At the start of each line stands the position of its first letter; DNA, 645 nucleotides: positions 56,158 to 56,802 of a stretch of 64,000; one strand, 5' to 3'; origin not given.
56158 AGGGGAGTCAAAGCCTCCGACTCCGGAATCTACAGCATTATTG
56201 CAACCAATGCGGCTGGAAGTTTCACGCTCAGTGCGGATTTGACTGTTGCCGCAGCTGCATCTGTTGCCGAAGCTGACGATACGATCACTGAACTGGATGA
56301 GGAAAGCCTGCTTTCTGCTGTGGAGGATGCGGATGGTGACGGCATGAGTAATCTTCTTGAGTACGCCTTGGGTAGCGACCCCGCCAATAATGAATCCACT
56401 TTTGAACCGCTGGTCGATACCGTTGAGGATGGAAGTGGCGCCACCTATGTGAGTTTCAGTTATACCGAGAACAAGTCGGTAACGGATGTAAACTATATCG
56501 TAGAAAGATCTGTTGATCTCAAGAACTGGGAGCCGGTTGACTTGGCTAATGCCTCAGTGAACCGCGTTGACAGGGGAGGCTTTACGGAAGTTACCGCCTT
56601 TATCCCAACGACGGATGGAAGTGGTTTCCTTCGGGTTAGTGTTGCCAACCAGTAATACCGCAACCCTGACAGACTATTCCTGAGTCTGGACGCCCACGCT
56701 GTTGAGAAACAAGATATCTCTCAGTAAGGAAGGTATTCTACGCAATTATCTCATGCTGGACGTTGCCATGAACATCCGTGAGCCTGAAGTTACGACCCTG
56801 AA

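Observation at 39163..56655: Uninterrupted 17.5-kb ORF encoding a 5,830-aa mosaic of eukaryote-like adhesion domains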

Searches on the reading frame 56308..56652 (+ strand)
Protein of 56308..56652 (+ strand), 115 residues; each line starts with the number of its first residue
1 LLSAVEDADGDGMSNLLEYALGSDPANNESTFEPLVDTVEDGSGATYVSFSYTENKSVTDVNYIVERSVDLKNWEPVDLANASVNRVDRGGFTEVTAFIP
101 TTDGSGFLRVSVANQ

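Call 21: find_homologous_proteins(query=window:56308-56652:+, max_evalue=0.001)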
Query seq(115 aa) (115 aa): 11 proteins with E <= 0.001 among 34 candidates.
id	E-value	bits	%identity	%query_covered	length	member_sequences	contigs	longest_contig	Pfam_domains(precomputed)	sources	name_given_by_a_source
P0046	6.4e-61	221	90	100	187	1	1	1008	-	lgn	-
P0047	1.2e-52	194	89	90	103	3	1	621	-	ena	-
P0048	1.6e-45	172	73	97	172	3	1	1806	-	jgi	jgi:hypothetical protein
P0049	2.0e-43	165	72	91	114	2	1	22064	-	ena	-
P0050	5.1e-43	163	65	97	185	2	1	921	PF07679.23,PF13927.13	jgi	jgi:hypothetical protein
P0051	3.1e-42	161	66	97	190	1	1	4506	PF07679.23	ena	-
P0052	5.4e-42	160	66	96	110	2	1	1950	-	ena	-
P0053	7.9e-40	153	65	97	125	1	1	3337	-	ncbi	ncbi:MAG: hypothetical protein VW879_09235, partial [Opitutae bacterium]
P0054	1.3e-29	120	55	89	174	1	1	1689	-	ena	-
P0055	8.7e-28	114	54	94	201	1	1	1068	PF07679.23,PF13927.13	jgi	jgi:hypothetical protein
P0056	4.3e-27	112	51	86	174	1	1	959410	-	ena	-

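Call 23: find_encoding_contigs(protein=P0056, flank=10000, max_places=3)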
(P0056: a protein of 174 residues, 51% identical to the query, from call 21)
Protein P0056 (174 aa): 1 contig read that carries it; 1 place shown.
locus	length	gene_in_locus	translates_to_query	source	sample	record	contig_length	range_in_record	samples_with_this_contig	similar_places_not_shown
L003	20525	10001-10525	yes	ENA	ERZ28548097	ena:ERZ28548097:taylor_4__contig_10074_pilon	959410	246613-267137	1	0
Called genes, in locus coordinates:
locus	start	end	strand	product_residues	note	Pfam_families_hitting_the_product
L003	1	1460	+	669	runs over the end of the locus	PF00801:PKD (weak), PF18911:PKD_4, PF10282:Lactonase (faint)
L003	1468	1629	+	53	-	-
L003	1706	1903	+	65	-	-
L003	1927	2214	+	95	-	-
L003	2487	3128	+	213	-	-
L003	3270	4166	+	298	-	-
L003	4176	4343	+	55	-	-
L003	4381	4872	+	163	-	-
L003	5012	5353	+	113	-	-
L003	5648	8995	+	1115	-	PF07691:PA14 (faint), PF00059:Lectin_C (weak), PF00028:Cadherin (weak), PF07679:I-set, PF13927:Ig_3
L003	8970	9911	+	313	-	PF07679:I-set (weak), PF13927:Ig_3, PF07679:I-set (weak), PF13895:Ig_2 (weak), PF13927:Ig_3, PF07679:I-set (weak), PF13895:Ig_2 (weak), PF13927:Ig_3, +4 more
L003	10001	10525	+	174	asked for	-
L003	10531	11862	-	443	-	PF07635:PSCyt1, PF24805:EIF3I, PF24807:WD40_CDC20-Fz, PF25172:Beta-prop_WDR3_2nd, PF25174:Beta-prop_THOC3, PF24814:WD40_Prp19, PF23381:Beta-prop_IFT122_1st, PF23414:Beta-prop_EML_2, +39 more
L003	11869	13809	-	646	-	PF07583:PSCyt2, PF07587:PSD1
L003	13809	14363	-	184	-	-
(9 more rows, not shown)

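Call 55: predict_structure(alignment_id=A1)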
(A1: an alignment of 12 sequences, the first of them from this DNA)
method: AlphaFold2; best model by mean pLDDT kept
length: 115 residues; sequences in the alignment: 12
mean_pLDDT: 73.0   pTM: 0.62
mean pLDDT of the five models: 73.0, 70.0, 69.6, 69.2, 66.9
residues with pLDDT >= 90: 12; 70-90: 66; 50-70: 11; < 50: 26
segments of 3 or more residues with pLDDT < 50: 1-20, 22-26
pLDDT, mean of each block of 10 residues (from residue 1): 35 43 49 73 88 83 87 87 89 88 79 79
secondary structure, 60 per line:
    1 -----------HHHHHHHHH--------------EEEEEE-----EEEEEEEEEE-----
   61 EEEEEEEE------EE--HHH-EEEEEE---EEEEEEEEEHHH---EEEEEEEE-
elements in order: H12-20 E35-40 E46-55 E61-68 E83-88 E92-100 E107-114

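Call 59: fold_search(model_id=the predicted structure, library=pdb)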
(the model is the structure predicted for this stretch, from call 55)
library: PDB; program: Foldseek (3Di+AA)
matches with E <= 10: 983; with E <= 0.001: 0
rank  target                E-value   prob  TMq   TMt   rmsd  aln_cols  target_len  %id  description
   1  4n8p                  2.7e-02  0.97  0.37  0.36   7.5       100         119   11  Crystal structure of a strand swapped CTLA-4 from Duckbill Platypus [PSI-NYSGRC-012711] (released 2013-10-30)
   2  9bys_A                3.9e-02  0.96  0.37  0.21  10.8       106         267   15  Structure of human MAIT BV28 TCR in complex with human MR1-5-OP-RU (released 2025-06-11)
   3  6nmy_D                4.6e-02  0.99  0.43  0.28   4.7        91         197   23  A Cytokine-receptor complex (released 2020-01-22)
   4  9ek7_A                5.2e-02  0.82  0.31  0.18  11.0       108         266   15  Crystal structure of MAIT TCR in complex with MR1-5FdU (released 2025-05-07)
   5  7umg_A                6.4e-02  0.97  0.43  0.22  11.2       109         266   16  Crystal structure of human CD8aa-MR1-Ac-6-FP complex (released 2022-08-03)
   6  9c42_A                6.8e-02  0.90  0.36  0.20  11.2       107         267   15  Structure of human MR1-ellagic acid in complex with human MAIT A-F7 TCR (released 2025-06-11)
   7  9ch4_E                6.8e-02  0.89  0.39  0.21  13.0       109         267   13  Crystal structure of shark nonclassical MHC CLASS I, UGA (released 2026-03-18)
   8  6nmy_B                7.1e-02  0.98  0.43  0.28   4.6        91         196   23  A Cytokine-receptor complex (released 2020-01-22)
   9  9kwz_A                7.1e-02  0.92  0.37  0.22  10.6       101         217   12  Cryo-EM structure of the ICT01-BTN2A1/BTN3A1/BTN3A2 complex (released 2025-12-17)
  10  9ch4_A                7.5e-02  0.91  0.39  0.21  12.9       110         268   14  Crystal structure of shark nonclassical MHC CLASS I, UGA (released 2026-03-18)
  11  7zt7_A                7.5e-02  0.90  0.37  0.20  11.0       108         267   16  Structure of E8 TCR in complex in human MR1 bound to 5FSA (released 2023-06-28)
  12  3pv6_A                7.5e-02  0.84  0.35  0.22   8.9       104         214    7  Crystal structure of NKp30 bound to its ligand B7-H6 (released 2011-03-16)
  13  8w5d_H                7.9e-02  0.96  0.43  0.45   4.8       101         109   13  Cryo-EM structure of Qb-Ab1 (released 2025-02-26)
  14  9hi7_F                8.4e-02  0.87  0.37  0.20  11.1       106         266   16  Structure of MC.7.G5 T cell receptor in complex with MR1 R9H (released 2025-04-23)
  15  7zt9_A                9.8e-02  0.87  0.38  0.20  11.0       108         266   16  Structure of E8 TCR in complex in human MR1 bound to 4FBA (released 2023-06-28)
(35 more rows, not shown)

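Call 62: find_homologous_proteins(query=A3, max_evalue=0.001)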
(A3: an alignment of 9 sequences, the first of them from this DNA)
Query A3 (9 sequences) (115 aa, profile of the alignment): 63 proteins with E <= 0.001 among 2461 candidates.
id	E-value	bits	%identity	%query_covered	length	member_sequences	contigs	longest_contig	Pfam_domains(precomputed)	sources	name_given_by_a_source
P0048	2.4e-53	197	73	97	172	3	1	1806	-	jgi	jgi:hypothetical protein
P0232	3.2e-52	193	70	97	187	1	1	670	-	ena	-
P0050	1.4e-51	191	65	97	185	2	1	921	PF07679.23,PF13927.13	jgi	jgi:hypothetical protein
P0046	1.8e-51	191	90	100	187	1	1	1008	-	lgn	-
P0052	6.8e-51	189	66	96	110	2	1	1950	-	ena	-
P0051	1.7e-49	185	66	97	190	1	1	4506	PF07679.23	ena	-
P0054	1.9e-46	175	55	89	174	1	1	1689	-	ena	-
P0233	6.0e-46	173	61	97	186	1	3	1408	PF07679.23,PF13895.13,PF13927.13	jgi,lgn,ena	-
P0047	6.1e-46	173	89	90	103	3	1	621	-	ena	-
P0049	3.0e-45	171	72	91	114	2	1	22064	-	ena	-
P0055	8.1e-45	170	54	94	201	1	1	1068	PF07679.23,PF13927.13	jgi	jgi:hypothetical protein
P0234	2.4e-44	168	54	89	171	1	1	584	-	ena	-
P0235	3.5e-44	167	54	89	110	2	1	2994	-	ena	-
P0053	3.6e-44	167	65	97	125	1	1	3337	-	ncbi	ncbi:MAG: hypothetical protein VW879_09235, partial [Opitutae bacterium]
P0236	1.3e-43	166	55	84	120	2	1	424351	-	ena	-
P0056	1.4e-41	159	51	86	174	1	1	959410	-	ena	-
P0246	3.4e-13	68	29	89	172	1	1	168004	-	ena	-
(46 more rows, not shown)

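Call 63: find_encoding_contigs(protein=P0236, flank=10000, max_places=2)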
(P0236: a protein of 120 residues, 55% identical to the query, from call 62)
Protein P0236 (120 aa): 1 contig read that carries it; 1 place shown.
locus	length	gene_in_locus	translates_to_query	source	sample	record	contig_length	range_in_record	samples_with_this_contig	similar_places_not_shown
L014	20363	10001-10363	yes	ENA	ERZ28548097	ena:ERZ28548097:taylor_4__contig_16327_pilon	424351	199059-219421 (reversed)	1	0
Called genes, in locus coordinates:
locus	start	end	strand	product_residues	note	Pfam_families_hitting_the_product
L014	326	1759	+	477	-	PF07679:I-set, PF13927:Ig_3, PF07679:I-set (weak), PF13895:Ig_2 (weak), PF13927:Ig_3, PF07679:I-set, PF13895:Ig_2 (weak), PF13927:Ig_3, +6 more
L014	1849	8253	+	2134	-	PF01120:Alpha_L_fucos, PF22633:F5_F8_type_C_2, PF07679:I-set, PF13927:Ig_3, PF07679:I-set, PF07679:I-set, PF13927:Ig_3, PF13205:Big_5, +19 more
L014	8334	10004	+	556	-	PF07679:I-set, PF13927:Ig_3, PF07679:I-set, PF07679:I-set, PF13927:Ig_3, PF13927:Ig_3, PF07679:I-set, PF13927:Ig_3, +15 more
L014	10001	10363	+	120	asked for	-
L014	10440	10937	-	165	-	-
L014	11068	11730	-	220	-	PF01596:Methyltransf_3, PF13578:Methyltransf_24, PF13649:Methyltransf_25 (weak)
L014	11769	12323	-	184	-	PF00578:AhpC-TSA (weak), PF00255:GSHPx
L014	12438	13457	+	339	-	PF01408:GFO_IDH_MocA, PF22725:GFO_IDH_MocA_C3, PF02894:GFO_IDH_MocA_C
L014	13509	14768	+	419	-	PF16257:UxaE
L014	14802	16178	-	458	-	PF01663:Phosphodiest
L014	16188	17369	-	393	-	PF01761:DHQ_synthase, PF24621:DHQS_C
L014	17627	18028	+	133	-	PF17803:Cadherin_4 (faint)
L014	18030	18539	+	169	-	PF17803:Cadherin_4, PF17892:Cadherin_5, PF17963:Big_9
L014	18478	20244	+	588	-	PF17803:Cadherin_4, PF17892:Cadherin_5, PF17963:Big_9, PF17803:Cadherin_4, PF17892:Cadherin_5, PF17963:Big_9, PF00932:LTD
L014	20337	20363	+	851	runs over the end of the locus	PF08757:CotH, PF00932:LTD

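Call 64: find_encoding_contigs(protein=P0246, flank=10000, max_places=2)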
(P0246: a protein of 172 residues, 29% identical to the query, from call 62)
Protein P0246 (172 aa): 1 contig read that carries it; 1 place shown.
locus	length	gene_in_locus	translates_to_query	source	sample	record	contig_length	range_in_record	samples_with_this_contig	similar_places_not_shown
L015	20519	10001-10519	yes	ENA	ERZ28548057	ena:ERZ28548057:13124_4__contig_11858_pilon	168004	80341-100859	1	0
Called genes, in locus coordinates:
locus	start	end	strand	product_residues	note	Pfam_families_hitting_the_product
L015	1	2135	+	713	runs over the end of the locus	PF01663:Phosphodiest, PF01676:Metalloenzyme, PF01663:Phosphodiest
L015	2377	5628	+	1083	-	PF00028:Cadherin, PF25390:WD40_RLD, PF00415:RCC1, PF00415:RCC1, PF13540:RCC1_2, PF25390:WD40_RLD, PF13540:RCC1_2, PF00415:RCC1, +8 more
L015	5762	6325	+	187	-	PF18998:Flg_new_2 (weak)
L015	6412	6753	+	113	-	PF03781:FGE-sulfatase (weak)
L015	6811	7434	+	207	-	PF03781:FGE-sulfatase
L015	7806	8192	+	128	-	-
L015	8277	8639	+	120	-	PF13385:Laminin_G_3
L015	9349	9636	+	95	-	PF07679:I-set, PF13927:Ig_3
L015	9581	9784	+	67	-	PF13927:Ig_3 (weak)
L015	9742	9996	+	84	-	-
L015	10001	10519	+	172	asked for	-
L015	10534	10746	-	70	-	-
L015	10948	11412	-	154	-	PF00884:Sulfatase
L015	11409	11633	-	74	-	-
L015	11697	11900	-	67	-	-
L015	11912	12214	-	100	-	PF00884:Sulfatase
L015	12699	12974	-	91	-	-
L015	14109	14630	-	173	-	PF23500:DUF7133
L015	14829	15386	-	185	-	PF00657:Lipase_GDSL (weak), PF13472:Lipase_GDSL_2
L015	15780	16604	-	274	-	PF00884:Sulfatase, PF16347:SGSH_C (weak)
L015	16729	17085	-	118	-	PF00884:Sulfatase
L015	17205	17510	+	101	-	-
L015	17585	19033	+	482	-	PF07626:PSD3 (weak), PF07637:PSD5, PF07631:PSD4, PF07627:PSCyt3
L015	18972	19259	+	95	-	PF07624:PSD2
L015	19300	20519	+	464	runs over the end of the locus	PF07586:HXXSHH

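Call 85: find_related_loci(query=A3, collection=metagenome_contigs, flank=10000)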
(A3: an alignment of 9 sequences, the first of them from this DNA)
Query A3 (115 aa) in metagenome_contigs; peptide patterns used: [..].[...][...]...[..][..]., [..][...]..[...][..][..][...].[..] (x = any residue, [..] = any of these).
360 stretches matched a pattern; 65 encode a relative of the query (tblastn E <= 1e-3); 65 distinct loci.
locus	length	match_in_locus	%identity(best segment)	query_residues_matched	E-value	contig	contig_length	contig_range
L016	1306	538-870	77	2-112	3e-59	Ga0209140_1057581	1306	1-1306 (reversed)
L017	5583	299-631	77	2-112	2e-56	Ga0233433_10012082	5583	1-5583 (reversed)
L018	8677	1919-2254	79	1-112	4e-56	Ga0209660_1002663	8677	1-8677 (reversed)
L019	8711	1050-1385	79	1-112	4e-56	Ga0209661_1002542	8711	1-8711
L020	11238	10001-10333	77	2-112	6e-56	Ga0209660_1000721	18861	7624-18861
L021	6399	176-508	75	2-112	3e-54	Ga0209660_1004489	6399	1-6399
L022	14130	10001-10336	65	1-112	8e-50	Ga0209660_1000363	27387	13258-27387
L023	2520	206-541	69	1-112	6e-50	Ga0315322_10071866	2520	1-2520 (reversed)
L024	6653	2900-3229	60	3-112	1e-41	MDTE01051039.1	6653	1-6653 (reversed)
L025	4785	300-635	58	1-112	2e-39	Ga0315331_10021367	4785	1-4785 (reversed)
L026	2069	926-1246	51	6-112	1e-35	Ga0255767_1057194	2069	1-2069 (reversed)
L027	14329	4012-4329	50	7-112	1e-36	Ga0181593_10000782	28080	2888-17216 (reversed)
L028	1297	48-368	54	5-112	7e-35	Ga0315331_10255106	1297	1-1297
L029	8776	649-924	56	16-108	7e-33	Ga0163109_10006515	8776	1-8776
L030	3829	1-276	56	20-112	2e-32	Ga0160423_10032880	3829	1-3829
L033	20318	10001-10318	37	7-112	1e-14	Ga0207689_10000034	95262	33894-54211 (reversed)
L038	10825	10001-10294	38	4-112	2e-11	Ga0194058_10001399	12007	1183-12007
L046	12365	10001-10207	44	7-74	8e-11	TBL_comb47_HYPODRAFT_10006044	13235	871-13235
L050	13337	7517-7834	35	7-115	5e-10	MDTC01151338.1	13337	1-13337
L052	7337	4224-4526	33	5-113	6e-10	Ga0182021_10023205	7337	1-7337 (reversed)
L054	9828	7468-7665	35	7-74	1e-9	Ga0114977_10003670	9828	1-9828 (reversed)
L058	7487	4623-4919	32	7-112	5e-9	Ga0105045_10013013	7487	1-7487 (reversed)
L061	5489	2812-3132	35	7-112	1e-8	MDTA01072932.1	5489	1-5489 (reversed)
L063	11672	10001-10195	38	7-79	2e-8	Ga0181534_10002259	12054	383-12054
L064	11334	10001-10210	33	5-74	4e-8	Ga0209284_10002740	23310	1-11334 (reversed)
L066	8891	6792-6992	39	7-75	2e-7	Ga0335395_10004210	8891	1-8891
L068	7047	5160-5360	42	7-75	5e-7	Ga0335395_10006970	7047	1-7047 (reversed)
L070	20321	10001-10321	29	7-112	1e-6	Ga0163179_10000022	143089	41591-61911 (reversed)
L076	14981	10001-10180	32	7-71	1e-5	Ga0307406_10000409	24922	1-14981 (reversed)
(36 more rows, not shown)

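Call 88: search_protein_families(library=pfam, proteins=[L033:7994-10327:+, L052:2730-4532:+, L061:637-3150:+, L070:7793-10339:+, L046:6590-10348:+, L054:4216-7779:+, L066:2904-7103:+, L064:6041-10336:+, L063:6482-10291:+], max_evalue=0.00001)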
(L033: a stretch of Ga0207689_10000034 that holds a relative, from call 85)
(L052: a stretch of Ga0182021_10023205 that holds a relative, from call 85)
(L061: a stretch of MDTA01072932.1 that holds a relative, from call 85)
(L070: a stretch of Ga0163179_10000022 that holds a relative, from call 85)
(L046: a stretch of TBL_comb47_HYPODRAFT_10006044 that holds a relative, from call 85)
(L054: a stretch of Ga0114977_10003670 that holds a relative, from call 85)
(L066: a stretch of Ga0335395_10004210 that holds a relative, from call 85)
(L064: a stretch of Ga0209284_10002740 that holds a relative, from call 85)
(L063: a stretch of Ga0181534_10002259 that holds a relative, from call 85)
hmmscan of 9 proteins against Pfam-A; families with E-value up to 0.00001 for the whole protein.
L033:7994-10327:+ (778 aa): 1 family
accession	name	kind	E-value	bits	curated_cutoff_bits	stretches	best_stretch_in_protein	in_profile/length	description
PF03160.20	Calx-beta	-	1e-08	35.6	27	1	535-644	5-118/119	Calx-beta domain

L052:2730-4532:+ (601 aa): 2 families
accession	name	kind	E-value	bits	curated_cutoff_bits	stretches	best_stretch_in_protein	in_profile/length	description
PF13229.12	Beta_helix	-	1.7e-12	47.7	25.9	1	133-302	4-156/158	Right handed beta helix region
PF14592.12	Chondroitinas_B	-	7.1e-06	25.7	24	0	72-122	13-62/426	Chondroitinase B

L061:637-3150:+ (838 aa): 0 families

L070:7793-10339:+ (849 aa): 0 families

L046:6590-10348:+ (1253 aa): 1 family
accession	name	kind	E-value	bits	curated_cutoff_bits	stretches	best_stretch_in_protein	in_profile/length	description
PF13360.13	PQQ_2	-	2.7e-10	40.7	27.6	1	184-342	5-148/233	Outer membrane protein assembly factor BamB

L054:4216-7779:+ (1188 aa): 3 families
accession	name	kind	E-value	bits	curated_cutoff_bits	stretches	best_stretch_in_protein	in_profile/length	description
PF02868.21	Peptidase_M4_C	-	1.3e-41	142.7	24.4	1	474-626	1-165/165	Thermolysin metallopeptidase, alpha-helical domain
PF01447.24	Peptidase_M4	-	6.1e-27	95.3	22.4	1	330-471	10-145/145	Thermolysin metallopeptidase, catalytic domain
PF07504.19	FTP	-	1.2e-11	44.7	21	1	185-232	4-51/51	Fungalysin/Thermolysin Propeptide Motif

L066:2904-7103:+ (1400 aa): 4 families
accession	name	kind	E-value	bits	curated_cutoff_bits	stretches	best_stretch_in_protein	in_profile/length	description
PF05345.18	He_PIG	-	8.4e-52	174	24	5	518-596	2-95/96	Putative Ig domain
PF13290.12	CHB_HEX_C_1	-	8.5e-16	58.1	22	1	59-124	1-64/67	Chitobiase/beta-hexosaminidase C-terminal domain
PF00150.24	Cellulase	-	4.4e-15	56.4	23.5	1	217-417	22-200/272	Cellulase (glycosyl hydrolase family 5)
PF13287.12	Fn3_assoc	-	2.1e-13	50.6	23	1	70-123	1-52/59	Fn3 associated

L064:6041-10336:+ (1432 aa): 4 families
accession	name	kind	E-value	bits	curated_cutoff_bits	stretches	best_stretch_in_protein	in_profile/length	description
PF00082.27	Peptidase_S8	-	7.4e-32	111.2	21.8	1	222-517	54-288/288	Subtilase family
PF18887.5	MBG_3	-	6.9e-29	100.2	25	1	1158-1227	1-70/72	MBG domain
PF18998.6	Flg_new_2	-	3e-13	50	23.6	1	1233-1300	2-71/73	Divergent InlB B-repeat domain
PF22352.2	K319L-like_PKD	-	2.1e-06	28.1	27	0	997-1068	17-84/84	K319L-like, PKD domain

L063:6482-10291:+ (1270 aa): 1 family
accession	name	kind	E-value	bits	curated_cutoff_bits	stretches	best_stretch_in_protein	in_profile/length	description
PF00041.27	fn3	-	1.7e-07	31.8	25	1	1062-1140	2-79/84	Fibronectin type III domain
